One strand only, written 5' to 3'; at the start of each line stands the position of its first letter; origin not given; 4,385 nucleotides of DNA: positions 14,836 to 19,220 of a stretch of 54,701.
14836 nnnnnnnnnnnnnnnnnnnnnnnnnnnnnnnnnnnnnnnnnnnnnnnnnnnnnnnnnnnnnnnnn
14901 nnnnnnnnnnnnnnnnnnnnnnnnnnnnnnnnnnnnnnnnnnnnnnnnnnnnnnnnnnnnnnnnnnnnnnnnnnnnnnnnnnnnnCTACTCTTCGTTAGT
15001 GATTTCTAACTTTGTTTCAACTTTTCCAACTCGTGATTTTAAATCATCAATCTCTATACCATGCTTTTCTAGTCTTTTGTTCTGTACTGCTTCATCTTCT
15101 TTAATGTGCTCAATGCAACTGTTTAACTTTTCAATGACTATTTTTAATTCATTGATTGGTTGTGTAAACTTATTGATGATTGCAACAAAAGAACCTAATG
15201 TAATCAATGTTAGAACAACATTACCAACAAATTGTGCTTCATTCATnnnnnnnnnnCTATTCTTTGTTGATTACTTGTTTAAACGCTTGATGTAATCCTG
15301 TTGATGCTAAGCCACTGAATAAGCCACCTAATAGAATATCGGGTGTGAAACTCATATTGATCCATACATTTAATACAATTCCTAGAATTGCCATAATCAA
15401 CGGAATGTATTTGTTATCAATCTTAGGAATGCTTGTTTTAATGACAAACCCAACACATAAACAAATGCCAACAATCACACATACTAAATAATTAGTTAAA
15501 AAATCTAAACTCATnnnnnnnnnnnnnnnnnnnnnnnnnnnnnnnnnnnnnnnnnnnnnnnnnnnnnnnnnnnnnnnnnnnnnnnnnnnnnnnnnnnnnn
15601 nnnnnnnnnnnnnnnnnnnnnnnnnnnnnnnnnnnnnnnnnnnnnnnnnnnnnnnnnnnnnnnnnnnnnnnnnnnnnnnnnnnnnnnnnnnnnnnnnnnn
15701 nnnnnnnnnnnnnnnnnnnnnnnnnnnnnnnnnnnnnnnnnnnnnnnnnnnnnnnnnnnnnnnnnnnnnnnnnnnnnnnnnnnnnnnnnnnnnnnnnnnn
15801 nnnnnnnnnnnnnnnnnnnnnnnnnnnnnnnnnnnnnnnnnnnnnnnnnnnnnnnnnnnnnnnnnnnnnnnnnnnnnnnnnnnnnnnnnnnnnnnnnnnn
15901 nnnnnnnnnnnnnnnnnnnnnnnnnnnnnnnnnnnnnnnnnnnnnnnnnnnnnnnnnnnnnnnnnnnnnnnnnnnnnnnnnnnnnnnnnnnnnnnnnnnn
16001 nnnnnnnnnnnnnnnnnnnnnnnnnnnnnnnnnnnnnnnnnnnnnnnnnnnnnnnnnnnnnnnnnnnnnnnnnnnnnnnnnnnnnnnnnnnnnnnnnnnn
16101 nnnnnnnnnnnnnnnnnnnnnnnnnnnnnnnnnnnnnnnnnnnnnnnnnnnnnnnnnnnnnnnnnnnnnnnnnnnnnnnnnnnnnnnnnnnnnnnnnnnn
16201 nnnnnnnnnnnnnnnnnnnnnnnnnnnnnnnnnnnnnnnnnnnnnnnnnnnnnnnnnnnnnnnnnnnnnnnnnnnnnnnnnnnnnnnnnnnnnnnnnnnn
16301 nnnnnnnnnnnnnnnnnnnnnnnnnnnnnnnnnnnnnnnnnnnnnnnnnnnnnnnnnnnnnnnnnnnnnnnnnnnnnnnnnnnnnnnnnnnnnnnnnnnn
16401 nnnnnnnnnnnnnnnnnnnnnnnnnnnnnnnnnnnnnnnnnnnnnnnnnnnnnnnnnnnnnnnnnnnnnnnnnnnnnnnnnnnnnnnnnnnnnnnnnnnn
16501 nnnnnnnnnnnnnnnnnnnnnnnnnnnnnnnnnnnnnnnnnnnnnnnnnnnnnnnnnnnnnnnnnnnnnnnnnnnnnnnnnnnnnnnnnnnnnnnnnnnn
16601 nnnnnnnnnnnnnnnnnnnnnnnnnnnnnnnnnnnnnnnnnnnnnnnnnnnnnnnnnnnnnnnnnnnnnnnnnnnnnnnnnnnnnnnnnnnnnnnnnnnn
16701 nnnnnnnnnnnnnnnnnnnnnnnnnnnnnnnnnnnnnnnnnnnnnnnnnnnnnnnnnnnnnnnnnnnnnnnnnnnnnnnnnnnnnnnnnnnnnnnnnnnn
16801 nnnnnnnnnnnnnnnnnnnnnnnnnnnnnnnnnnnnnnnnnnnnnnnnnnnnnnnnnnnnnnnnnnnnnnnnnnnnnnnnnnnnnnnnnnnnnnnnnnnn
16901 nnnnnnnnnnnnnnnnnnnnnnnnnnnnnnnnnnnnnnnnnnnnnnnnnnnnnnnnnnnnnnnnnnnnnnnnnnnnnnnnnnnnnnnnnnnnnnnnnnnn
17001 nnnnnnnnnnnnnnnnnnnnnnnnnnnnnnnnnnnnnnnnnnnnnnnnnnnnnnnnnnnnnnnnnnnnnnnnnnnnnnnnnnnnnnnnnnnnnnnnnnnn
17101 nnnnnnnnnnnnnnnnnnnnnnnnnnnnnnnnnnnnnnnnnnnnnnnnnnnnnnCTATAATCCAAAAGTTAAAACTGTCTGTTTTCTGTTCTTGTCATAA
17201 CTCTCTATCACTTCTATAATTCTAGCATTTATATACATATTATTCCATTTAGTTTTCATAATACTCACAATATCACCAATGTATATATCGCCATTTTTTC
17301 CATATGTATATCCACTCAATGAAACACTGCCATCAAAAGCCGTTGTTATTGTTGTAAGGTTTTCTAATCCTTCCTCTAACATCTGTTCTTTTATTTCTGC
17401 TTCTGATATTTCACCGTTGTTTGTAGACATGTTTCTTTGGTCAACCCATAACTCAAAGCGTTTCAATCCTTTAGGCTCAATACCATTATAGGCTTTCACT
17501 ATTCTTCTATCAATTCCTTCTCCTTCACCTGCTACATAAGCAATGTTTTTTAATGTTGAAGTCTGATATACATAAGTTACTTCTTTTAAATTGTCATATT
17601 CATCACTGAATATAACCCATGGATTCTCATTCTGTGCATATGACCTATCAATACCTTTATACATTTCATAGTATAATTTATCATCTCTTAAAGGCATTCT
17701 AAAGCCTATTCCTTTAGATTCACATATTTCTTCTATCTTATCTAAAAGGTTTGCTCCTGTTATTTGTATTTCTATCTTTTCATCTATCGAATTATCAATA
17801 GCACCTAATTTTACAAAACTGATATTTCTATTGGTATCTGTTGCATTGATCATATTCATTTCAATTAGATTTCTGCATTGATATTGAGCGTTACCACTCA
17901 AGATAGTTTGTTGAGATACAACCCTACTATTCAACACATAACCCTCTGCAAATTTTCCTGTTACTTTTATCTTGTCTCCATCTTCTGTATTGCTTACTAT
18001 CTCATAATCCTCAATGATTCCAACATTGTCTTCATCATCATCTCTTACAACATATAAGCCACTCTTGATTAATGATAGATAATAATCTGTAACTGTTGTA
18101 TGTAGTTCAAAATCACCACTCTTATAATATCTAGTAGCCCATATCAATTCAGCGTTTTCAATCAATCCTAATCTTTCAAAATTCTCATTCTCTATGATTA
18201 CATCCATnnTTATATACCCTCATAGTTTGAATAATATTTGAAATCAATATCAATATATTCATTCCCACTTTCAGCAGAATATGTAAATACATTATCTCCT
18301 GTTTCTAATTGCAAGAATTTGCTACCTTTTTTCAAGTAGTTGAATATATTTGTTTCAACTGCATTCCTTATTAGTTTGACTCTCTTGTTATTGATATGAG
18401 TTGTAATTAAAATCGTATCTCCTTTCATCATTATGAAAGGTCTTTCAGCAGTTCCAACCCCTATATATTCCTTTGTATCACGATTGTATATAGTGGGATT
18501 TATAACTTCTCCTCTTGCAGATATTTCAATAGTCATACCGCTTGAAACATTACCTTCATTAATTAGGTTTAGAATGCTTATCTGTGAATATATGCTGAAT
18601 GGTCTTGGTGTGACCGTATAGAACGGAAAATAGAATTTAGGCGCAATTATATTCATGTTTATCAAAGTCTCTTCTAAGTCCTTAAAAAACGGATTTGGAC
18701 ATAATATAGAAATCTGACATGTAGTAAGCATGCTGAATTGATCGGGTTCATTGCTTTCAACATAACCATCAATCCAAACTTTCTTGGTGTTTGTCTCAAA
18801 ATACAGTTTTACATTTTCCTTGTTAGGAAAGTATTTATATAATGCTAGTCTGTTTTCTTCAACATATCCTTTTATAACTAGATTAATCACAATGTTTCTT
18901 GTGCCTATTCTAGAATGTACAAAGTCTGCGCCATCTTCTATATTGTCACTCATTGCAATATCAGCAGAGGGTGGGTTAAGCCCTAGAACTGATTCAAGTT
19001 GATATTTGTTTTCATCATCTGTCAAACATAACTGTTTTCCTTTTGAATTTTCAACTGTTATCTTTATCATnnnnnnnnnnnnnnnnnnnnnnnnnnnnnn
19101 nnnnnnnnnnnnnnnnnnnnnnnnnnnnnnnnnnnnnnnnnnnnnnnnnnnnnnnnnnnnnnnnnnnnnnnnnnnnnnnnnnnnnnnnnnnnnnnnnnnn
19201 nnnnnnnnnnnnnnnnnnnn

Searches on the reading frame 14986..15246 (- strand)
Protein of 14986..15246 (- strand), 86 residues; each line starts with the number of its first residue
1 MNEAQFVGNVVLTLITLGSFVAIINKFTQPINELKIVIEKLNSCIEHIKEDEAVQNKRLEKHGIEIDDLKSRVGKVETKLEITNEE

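Call 9: search_protein_families(library=pfam, proteins=[window:14986-15246:-], max_evalue=0.01)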
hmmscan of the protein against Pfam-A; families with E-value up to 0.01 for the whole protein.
window:14986-15246:- (86 aa): 3 families
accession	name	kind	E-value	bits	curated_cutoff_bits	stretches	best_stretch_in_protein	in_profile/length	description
PF24073.1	DUF7365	-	0.0034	17.9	27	1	6-63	12-67/101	Coiled-coil region of unknown function (DUF7365)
PF22470.1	Histone_HNS_N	-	0.0066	16.8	24.5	0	30-70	22-62/79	H-NS histone-like proteins, N-terminal domain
PF06419.17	COG6_N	-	0.0068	17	27.4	1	18-84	29-95/114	Conserved oligomeric complex COG6, N-terminal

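Call 10: search_protein_families(library=phrogs, proteins=[window:14986-15246:-], max_evalue=0.01)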
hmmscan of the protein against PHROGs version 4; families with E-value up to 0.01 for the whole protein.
window:14986-15246:- (86 aa): 4 families
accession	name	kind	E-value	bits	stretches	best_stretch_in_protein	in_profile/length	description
phrog_1009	-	unknown function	1.3e-05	26.2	1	10-83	15-88/103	-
phrog_3999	-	unknown function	0.00011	23.3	1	15-81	21-94/107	-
phrog_5553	-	unknown function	0.00024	22.3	1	22-86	14-71/114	-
phrog_937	-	other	0.0068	17.7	1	24-80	24-81/115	hemolysin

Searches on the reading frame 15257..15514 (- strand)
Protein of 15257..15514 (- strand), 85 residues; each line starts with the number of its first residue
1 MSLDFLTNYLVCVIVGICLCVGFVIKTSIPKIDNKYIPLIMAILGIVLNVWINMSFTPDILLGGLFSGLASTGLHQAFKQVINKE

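Call 9: search_protein_families(library=pfam, proteins=[window:15257-15514:-], max_evalue=0.01)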
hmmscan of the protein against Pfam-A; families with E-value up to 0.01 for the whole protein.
window:15257-15514:- (85 aa): 1 family
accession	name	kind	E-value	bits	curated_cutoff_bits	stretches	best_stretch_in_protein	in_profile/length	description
PF16079.10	Phage_holin_5_2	-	2.8e-16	59.9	29.2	1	14-81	1-76/76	Phage holin family Hol44, in holin superfamily V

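Call 10: search_protein_families(library=phrogs, proteins=[window:15257-15514:-], max_evalue=0.01)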
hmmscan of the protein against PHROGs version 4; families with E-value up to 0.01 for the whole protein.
window:15257-15514:- (85 aa): 3 families
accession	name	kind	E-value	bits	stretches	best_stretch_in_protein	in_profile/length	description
phrog_1129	-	lysis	4.4e-25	88.5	1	1-85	1-84/86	holin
phrog_1299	-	lysis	1.7e-07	32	1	11-82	10-84/100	holin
phrog_19617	-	lysis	0.00075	20.8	1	6-80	3-83/118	holin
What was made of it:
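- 14986..15514 (-): Holin (Hol44 family, 15257..15514) and XhlA-like protein (14986..15246). PF16079 at 2.8e-16 and phrog_1129 holin (calls 9, 10).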

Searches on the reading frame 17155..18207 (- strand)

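Call 9: search_protein_families(library=pfam, proteins=[window:17155-18207:-], max_evalue=0.01)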
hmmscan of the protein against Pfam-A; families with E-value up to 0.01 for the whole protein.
window:17155-18207:- (350 aa): 1 family
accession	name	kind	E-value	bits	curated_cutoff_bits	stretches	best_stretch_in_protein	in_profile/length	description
PF14594.13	Sipho_Gp37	-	7e-69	233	26.2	1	7-349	6-369/370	Siphovirus ReqiPepy6 Gp37-like protein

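Call 10: search_protein_families(library=phrogs, proteins=[window:17155-18207:-], max_evalue=0.01)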
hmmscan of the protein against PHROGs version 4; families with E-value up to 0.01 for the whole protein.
window:17155-18207:- (350 aa): 1 family
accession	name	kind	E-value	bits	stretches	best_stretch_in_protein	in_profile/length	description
phrog_538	-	tail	4.2e-77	261.3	1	1-349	29-374/684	minor tail protein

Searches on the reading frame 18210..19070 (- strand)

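Call 65: search_protein_families(library=pfam, proteins=[window:18210-19070:-], max_evalue=0.01)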
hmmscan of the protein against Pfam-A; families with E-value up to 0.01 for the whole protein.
window:18210-19070:- (286 aa): 2 families
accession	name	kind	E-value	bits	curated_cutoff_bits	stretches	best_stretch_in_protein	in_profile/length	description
PF05709.17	Sipho_tail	-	4.3e-10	40.3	24.2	1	46-124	36-118/118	Phage tail protein RIFT-related domain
PF22768.1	SPP1_Dit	-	1.6e-08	35.1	25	1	172-278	1-94/97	Siphovirus-type tail component, C-terminal domain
